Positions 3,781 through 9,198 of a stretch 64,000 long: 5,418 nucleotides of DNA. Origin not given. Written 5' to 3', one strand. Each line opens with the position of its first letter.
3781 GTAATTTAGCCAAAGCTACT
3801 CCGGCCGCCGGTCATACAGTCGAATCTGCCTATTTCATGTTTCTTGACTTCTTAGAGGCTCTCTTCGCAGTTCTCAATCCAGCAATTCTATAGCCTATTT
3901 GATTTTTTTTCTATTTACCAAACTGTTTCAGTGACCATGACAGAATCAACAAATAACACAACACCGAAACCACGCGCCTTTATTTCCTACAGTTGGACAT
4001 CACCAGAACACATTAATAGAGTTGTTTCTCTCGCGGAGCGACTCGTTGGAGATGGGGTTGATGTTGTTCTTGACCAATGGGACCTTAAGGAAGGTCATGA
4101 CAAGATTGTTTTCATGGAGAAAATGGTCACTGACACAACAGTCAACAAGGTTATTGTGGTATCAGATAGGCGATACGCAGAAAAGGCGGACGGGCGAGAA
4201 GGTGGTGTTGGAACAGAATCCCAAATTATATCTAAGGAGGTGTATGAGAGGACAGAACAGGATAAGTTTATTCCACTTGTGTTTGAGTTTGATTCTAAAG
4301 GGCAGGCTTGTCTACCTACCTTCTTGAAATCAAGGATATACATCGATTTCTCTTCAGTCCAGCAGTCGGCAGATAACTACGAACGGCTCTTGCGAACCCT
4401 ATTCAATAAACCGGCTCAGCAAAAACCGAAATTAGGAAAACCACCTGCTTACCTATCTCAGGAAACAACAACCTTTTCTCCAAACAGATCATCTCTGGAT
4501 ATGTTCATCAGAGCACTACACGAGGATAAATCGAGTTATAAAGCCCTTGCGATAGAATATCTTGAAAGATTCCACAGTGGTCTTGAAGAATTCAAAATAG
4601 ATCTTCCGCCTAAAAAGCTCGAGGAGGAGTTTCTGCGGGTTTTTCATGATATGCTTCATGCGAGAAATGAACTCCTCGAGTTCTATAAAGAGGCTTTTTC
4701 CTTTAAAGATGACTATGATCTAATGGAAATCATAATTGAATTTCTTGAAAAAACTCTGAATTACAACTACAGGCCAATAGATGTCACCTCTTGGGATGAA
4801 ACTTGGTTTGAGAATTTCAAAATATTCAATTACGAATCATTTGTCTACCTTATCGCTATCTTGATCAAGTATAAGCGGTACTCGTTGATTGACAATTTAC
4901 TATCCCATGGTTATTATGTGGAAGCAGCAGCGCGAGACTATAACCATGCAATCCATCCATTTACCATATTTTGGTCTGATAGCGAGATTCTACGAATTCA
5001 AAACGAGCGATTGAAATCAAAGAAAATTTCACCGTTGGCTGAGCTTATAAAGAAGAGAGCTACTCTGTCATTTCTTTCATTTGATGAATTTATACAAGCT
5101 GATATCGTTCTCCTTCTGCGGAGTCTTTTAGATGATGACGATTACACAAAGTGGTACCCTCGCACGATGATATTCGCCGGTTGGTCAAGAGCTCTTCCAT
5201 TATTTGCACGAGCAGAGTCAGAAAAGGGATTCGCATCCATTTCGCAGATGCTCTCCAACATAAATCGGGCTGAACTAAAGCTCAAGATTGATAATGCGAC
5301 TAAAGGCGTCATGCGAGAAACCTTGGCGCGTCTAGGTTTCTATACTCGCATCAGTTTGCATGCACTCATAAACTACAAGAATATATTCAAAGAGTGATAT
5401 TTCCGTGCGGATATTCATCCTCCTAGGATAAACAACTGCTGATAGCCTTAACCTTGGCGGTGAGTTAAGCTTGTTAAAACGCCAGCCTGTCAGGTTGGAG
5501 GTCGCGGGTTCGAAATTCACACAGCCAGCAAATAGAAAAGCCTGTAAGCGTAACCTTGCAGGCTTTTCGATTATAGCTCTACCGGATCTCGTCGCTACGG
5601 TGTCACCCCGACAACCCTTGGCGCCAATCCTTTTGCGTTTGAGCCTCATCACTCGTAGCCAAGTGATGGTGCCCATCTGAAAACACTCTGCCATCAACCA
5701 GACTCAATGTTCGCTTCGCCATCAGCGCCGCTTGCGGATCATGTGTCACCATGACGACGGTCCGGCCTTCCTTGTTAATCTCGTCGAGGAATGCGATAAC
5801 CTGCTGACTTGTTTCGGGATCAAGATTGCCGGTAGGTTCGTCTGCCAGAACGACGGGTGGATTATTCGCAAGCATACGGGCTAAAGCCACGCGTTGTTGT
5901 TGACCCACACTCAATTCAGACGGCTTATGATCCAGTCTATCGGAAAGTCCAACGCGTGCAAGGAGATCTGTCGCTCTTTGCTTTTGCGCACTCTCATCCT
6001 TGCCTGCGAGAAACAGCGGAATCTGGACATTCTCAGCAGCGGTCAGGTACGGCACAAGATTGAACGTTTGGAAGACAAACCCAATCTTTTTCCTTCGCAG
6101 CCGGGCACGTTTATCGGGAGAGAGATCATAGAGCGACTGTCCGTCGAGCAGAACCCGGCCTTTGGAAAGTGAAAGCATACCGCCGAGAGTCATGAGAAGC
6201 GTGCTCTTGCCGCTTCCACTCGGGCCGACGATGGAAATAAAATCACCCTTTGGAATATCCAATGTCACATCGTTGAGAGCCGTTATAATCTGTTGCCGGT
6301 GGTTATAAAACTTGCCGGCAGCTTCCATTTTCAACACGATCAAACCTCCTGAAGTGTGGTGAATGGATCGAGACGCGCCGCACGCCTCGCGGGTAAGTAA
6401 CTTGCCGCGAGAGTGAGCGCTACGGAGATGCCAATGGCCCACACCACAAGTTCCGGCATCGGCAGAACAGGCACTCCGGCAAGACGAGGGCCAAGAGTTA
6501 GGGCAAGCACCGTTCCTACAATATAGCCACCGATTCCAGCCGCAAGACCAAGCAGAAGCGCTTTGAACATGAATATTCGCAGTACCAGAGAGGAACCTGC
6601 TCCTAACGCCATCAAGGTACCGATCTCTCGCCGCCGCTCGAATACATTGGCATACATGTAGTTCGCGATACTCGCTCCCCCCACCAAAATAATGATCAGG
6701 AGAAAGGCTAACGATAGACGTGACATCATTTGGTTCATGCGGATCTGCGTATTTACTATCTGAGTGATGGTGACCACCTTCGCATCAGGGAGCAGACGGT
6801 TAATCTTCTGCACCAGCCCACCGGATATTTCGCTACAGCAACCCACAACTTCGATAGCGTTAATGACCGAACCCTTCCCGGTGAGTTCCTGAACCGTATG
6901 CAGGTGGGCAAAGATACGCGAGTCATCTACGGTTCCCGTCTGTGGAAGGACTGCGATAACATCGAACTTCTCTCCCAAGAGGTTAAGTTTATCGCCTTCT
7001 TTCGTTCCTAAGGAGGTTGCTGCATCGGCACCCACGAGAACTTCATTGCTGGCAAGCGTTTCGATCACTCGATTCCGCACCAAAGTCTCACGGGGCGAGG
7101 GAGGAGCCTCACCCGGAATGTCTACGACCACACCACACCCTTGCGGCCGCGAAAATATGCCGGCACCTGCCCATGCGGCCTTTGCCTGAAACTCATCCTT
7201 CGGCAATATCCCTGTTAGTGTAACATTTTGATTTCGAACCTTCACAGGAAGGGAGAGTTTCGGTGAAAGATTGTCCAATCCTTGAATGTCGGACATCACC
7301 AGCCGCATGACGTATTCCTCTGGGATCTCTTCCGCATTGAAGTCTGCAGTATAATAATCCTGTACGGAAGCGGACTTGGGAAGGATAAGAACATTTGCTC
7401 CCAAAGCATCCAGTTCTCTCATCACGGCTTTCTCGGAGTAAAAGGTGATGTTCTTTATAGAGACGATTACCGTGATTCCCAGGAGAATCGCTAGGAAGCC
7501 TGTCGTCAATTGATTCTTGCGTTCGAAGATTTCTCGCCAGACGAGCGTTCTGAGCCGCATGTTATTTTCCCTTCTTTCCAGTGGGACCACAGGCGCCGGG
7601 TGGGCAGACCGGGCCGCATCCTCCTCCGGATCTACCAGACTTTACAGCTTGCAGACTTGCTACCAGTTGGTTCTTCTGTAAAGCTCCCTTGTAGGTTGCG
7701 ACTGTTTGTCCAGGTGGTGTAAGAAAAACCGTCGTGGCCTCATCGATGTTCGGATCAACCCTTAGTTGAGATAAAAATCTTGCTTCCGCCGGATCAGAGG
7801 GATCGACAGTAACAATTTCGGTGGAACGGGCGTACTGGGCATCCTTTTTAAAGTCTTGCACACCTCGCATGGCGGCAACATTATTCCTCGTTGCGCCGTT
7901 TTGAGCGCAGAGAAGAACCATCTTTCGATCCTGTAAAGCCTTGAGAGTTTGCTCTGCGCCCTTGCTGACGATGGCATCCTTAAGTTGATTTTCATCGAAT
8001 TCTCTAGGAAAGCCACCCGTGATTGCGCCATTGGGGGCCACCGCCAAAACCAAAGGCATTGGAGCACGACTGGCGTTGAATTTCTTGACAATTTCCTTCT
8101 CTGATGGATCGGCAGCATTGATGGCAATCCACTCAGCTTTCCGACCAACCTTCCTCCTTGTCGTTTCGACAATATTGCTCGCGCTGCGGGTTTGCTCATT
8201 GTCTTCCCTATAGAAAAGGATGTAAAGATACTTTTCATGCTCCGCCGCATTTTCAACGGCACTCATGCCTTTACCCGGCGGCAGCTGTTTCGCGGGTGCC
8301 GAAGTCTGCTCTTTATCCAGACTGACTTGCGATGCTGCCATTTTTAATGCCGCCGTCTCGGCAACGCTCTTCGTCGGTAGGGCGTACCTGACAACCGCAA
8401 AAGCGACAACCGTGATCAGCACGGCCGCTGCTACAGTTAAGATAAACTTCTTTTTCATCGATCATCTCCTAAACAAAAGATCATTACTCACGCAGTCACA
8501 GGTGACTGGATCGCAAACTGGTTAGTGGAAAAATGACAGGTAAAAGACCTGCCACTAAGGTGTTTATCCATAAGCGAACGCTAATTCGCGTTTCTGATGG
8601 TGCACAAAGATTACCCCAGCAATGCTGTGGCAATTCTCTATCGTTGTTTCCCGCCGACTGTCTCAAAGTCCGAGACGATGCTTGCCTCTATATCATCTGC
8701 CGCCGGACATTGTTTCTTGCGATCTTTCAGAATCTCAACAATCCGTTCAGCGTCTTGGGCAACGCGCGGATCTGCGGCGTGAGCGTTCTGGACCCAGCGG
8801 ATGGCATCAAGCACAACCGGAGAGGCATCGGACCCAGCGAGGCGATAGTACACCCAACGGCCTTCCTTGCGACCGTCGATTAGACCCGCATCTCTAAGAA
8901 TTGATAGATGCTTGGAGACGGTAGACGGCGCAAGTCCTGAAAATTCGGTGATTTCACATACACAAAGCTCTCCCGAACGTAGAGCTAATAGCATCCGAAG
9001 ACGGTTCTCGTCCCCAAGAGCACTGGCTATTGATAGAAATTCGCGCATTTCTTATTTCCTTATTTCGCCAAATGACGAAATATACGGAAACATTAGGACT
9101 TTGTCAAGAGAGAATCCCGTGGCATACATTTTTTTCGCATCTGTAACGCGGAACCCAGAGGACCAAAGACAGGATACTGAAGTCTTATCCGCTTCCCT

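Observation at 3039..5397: Candidate new two-gene TIR-domain defence cassette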

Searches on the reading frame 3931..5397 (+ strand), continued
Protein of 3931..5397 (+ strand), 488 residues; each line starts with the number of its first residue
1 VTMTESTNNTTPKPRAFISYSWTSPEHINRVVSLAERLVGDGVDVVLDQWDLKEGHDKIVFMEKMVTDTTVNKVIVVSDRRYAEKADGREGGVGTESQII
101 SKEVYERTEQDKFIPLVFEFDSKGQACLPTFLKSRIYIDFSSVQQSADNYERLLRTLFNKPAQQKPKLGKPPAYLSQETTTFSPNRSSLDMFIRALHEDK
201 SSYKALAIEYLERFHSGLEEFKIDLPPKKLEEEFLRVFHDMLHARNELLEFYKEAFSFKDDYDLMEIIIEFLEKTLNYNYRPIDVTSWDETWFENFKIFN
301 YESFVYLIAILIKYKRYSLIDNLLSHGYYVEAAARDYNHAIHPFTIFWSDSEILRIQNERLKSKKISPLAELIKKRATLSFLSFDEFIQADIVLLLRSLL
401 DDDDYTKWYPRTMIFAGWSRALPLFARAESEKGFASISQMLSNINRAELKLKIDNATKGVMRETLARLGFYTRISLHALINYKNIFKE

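Call 42: predict_structure(alignment_id=A2)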
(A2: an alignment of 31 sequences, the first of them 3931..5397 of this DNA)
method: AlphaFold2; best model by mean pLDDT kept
length: 488 residues; sequences in the alignment: 31
mean_pLDDT: 85.4   pTM: 0.63
mean pLDDT of the five models: 85.4, 85.2, 84.5, 84.4, 83.0
residues with pLDDT >= 90: 269; 70-90: 152; 50-70: 37; < 50: 30
segments of 3 or more residues with pLDDT < 50: 1-3, 6-9, 90-97, 168-182
pLDDT, mean of each block of 10 residues (from residue 1): 47 88 86 93 90 82 87 92 75 44 80 92 89 88 88 89 57 44 76 95 96 94 80 91 95 95 97 95 83 94 98 97 95 80 94 93 89 93 95 93 80 80 93 94 92 82 65 81 88
secondary structure, 60 per line:
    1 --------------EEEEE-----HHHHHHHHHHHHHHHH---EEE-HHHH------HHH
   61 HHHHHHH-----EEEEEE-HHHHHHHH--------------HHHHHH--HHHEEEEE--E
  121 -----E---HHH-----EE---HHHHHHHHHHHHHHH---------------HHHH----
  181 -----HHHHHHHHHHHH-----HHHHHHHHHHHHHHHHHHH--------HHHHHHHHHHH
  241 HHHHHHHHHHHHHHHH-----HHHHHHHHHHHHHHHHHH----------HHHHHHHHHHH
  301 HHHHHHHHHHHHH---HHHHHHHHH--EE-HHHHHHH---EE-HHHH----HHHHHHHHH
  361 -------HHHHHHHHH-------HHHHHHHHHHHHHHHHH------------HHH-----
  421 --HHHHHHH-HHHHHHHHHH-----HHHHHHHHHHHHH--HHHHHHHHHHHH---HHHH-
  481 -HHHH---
elements in order: E15-19 H25-40 E44-46 H48-51 H58-67 E73-78 H80-87 H102-107 E113-117 H143-157 H173-176 H186-197 H203-221 H230-256 H262-279 H290-313 H317-325 H331-337 H344-347 H352-360 H368-376 H384-400 H423-429 H431-440 H446-458 H461-472 H476-479 H482-485

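Call 47: fold_search(model_id=the predicted structure, library=pdb)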
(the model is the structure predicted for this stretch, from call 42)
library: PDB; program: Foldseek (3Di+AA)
matches with E <= 10: 888; with E <= 0.001: 3
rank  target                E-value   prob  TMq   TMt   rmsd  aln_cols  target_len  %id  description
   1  5y8e                  1.4e-07  1.00  0.28  0.85   3.5       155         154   39  Crystal Structure of a prokaryotic SEFIR domain (released 2018-04-04)
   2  5y8f_A                2.7e-06  1.00  0.27  0.87   2.5       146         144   40  Crystal Structure of a prokaryotic SEFIR domain (released 2018-04-04)
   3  9ot1_E                5.2e-04  1.00  0.25  0.63   4.4       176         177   22  Helical assembly of the IL-17RA/RB/ACT1 complex (released 2025-12-17)
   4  9ot1_Q                2.1e-03  1.00  0.25  0.62   4.3       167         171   22  Helical assembly of the IL-17RA/RB/ACT1 complex (released 2025-12-17)
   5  8yym_A                3.7e-03  1.00  0.23  0.73   4.1       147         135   13  Cryo-EM structure of cylindrical fiber of MyD88 TIR (released 2025-03-26)
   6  8isy_B                4.4e-03  1.00  0.22  0.24   4.7       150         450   23  Cryo-EM structure of free-state Crt-SPARTA (released 2023-10-18)
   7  8oz6_A                5.0e-03  1.00  0.23  0.27   5.3       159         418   21  cryoEM structure of SPARTA complex ligand-free (released 2023-08-16)
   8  8i87_G                5.2e-03  1.00  0.24  0.28   4.6       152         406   22  Cryo-EM structure of TIR-APAZ/Ago-gRNA-DNA complex (released 2023-07-19)
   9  8w8m_1A               6.0e-03  1.00  0.23  0.74   3.7       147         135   13  Cryo-EM structure of helical filament of MyD88 TIR (released 2024-09-04)
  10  8u72_H                7.1e-03  1.00  0.21  0.25   5.2       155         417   20  Cryo-EM structure of the SPARTA oligomer with guide RNA and target DNA (released 2024-06-12)
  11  8i87_A                7.4e-03  1.00  0.23  0.27   4.3       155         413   22  Cryo-EM structure of TIR-APAZ/Ago-gRNA-DNA complex (released 2023-07-19)
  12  2j67_B                1.5e-02  1.00  0.18  0.54   4.9       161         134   18  The TIR domain of human Toll-Like Receptor 10 (TLR10) (released 2006-09-27)
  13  9lmq_A                3.0e-02  1.00  0.21  0.32   5.2       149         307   15  Cryo-EM structure of TIR-STING/c-di-GMP complex (released 2025-08-27)
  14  8i88_C                3.4e-02  1.00  0.24  0.27   5.2       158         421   22  Cryo-EM structure of TIR-APAZ/Ago-gRNA complex (released 2023-07-05)
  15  9lmq_D                3.9e-02  1.00  0.24  0.35   4.6       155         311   12  Cryo-EM structure of TIR-STING/c-di-GMP complex (released 2025-08-27)
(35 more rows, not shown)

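Call 66: find_encoding_contigs(protein=P0004, flank=5000, max_places=2)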
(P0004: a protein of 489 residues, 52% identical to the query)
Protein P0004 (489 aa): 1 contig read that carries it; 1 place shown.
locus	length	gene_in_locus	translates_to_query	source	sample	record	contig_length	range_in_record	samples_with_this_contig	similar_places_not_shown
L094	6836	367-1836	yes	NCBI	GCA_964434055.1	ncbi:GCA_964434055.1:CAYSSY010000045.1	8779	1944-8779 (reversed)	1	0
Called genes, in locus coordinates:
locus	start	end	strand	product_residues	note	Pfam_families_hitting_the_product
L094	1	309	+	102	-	?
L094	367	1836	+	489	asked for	PF08357:SEFIR, PF13676:TIR_2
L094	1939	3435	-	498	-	PF12705:PDDEXK_1 (weak), PF13482:RNase_H_2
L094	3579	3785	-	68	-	-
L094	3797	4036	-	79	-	PF09954:DUF2188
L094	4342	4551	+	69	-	-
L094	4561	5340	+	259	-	PF00142:Fer4_NifH (faint), PF01656:CbiA, PF02374:ArsA_ATPase, PF06564:CBP_BcsQ, PF09140:MipZ, PF10609:ParA, PF13614:AAA_31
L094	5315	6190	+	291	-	PF02195:ParB_N, PF17762:HTH_ParB (weak)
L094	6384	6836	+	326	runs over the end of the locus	PF17761:DUF1016_N, PF06250:YhcG_C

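Call 67: find_encoding_contigs(protein=P0006, flank=5000, max_places=2)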
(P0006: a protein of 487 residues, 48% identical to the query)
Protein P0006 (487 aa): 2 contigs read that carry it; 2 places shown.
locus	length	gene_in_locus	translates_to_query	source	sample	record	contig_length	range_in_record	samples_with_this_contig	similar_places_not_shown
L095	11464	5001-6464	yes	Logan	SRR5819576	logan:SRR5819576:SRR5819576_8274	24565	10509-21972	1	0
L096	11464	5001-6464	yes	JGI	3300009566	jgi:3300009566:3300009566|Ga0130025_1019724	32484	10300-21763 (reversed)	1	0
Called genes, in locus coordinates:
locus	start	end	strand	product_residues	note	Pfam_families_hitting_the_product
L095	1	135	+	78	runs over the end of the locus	-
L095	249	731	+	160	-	PF04002:RadC, PF14464:Prok-JAB (weak)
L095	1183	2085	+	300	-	PF02899:Phage_int_SAM_1, PF13495:Phage_int_SAM_4, PF00589:Phage_integrase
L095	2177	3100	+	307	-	PF02086:MethyltransfD12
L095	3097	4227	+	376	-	PF09566:RE_SacI_N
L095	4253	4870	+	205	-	PF00730:HhH-GPD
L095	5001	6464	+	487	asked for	PF08357:SEFIR, PF13676:TIR_2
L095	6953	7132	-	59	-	-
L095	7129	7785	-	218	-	-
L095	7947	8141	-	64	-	-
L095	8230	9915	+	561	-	PF07719:TPR_2 (faint), PF13181:TPR_8 (faint), PF13414:TPR_11 (faint), PF13424:TPR_12 (faint), PF13432:TPR_16 (faint), PF23914:TPR_CcmH_CycH (faint), PF13374:TPR_10 (faint), PF00515:TPR_1 (weak), +1 more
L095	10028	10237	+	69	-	-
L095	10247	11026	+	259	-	PF00142:Fer4_NifH (faint), PF01656:CbiA, PF02374:ArsA_ATPase, PF06564:CBP_BcsQ, PF09140:MipZ, PF10609:ParA, PF13614:AAA_31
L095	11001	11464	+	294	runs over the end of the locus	PF02195:ParB_N, PF17762:HTH_ParB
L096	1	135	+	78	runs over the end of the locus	-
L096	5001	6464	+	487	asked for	PF08357:SEFIR, PF13676:TIR_2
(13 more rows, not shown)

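Call 74: search_solved_structures(query=A2, max_evalue=10, show_alignments=5)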
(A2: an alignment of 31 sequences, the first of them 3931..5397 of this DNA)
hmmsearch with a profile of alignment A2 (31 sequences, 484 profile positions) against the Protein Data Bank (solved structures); distinct sequences matched with E-value up to 10: 7.
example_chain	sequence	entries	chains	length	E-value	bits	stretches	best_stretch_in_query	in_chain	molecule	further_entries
5y8e_A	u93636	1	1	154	3.1e-49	171.8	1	8-161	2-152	Sefir domain protein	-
5y8f_A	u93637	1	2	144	1.7e-46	162.7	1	8-152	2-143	Sefir domain protein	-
7uxr_A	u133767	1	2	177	0.019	17.4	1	11-50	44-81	TIR domain protein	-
7uwg_A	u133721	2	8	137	0.038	16.5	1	11-50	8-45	Molecular chaperone Tir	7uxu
8g83_A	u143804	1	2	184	0.068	15.6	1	11-50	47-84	NAD(+) hydrolase AbTIR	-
9ot1_E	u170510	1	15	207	0.17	14.3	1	7-76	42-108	E3 ubiquitin ligase TRAF3IP2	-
3h16_A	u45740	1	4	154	0.29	13.5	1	7-50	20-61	TIR protein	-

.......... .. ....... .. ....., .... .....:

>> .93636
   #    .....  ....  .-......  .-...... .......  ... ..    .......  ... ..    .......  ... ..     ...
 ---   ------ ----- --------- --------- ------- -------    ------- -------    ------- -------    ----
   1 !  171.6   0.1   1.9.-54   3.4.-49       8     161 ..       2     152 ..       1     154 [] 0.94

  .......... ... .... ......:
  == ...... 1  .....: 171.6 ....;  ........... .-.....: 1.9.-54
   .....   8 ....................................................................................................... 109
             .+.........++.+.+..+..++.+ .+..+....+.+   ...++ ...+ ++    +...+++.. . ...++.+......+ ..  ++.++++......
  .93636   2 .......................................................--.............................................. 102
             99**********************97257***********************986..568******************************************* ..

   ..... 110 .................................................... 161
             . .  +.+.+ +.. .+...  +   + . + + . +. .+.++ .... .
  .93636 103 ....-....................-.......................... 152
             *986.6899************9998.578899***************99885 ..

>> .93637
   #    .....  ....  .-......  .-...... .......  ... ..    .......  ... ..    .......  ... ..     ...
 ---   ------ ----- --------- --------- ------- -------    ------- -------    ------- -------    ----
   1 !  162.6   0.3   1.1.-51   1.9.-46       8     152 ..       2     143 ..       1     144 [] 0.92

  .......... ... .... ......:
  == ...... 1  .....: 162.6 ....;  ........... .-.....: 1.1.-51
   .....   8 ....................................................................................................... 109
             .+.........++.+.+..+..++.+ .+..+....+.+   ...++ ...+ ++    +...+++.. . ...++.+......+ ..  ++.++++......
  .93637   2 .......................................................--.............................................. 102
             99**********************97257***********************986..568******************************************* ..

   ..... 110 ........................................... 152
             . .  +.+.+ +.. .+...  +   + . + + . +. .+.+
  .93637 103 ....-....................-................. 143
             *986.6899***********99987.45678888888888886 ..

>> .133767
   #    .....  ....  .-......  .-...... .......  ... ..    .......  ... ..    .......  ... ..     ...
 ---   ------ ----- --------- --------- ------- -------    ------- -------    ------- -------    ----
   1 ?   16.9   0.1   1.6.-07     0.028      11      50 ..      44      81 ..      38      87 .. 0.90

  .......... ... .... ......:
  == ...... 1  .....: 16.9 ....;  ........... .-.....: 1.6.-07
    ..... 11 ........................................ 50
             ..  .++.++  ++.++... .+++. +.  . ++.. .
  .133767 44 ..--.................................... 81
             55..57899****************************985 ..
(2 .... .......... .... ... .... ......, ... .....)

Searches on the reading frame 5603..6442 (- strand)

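Call 39: search_protein_families(library=pfam, proteins=[window:5603-6442:-], max_evalue=0.00001)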
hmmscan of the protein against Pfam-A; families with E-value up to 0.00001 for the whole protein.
window:5603-6442:- (279 aa): 4 families
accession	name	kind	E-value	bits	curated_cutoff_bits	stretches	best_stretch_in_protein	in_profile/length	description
PF00005.33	ABC_tran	-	2.2e-37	129.2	25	1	56-204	1-136/137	ABC transporter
PF13304.12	AAA_21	-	2.9e-09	37.8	27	0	69-104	2-26/304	AAA domain, putative AbiEii toxin, Type IV TA system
PF02463.25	SMC_N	-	5.2e-07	29.7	40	1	66-244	24-207/220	RecF/RecN/SMC N terminal domain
PF13191.12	AAA_16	-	7.8e-06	26.9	32.6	0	49-224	5-161/167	AAA ATPase domain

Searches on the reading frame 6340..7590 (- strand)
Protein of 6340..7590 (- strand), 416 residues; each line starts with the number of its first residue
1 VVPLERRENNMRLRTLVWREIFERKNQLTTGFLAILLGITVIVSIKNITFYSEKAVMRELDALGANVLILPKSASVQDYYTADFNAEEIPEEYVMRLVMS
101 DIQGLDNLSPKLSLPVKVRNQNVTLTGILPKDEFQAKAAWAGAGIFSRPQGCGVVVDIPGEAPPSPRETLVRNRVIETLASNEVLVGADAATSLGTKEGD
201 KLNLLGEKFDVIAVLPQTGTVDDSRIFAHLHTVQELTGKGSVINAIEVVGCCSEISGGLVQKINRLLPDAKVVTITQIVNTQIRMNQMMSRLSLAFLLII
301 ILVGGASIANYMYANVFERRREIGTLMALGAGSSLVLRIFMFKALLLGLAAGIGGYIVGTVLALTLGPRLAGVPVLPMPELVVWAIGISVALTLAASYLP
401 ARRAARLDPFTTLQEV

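Call 39: search_protein_families(library=pfam, proteins=[window:6340-7590:-], max_evalue=0.00001)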
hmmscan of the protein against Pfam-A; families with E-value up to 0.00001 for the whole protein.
window:6340-7590:- (416 aa): 2 families
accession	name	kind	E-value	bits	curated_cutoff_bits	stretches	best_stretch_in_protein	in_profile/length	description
PF02687.27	FtsX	-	4.1e-17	62.8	25.5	1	295-409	2-120/120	FtsX-like permease C-terminal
PF12704.14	MacB_PCD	-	4.3e-08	34.1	27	1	33-240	6-181/207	MacB-like periplasmic core domain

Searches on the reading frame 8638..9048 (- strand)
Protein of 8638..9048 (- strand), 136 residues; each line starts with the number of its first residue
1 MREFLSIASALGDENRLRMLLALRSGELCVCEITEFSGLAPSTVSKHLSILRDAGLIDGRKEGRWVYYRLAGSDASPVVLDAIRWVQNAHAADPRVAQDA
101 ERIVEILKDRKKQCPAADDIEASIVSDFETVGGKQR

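Call 39: search_protein_families(library=pfam, proteins=[window:8638-9048:-], max_evalue=0.00001)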
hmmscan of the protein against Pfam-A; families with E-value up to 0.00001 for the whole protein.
window:8638-9048:- (136 aa): 2 families
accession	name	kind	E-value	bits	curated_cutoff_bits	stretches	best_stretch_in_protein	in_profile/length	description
PF01022.26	HTH_5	-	2.1e-16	60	22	1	13-57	1-45/47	Bacterial regulatory protein, arsR family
PF12840.13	HTH_20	-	3.3e-08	33.8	27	1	11-59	1-50/51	Helix-turn-helix domain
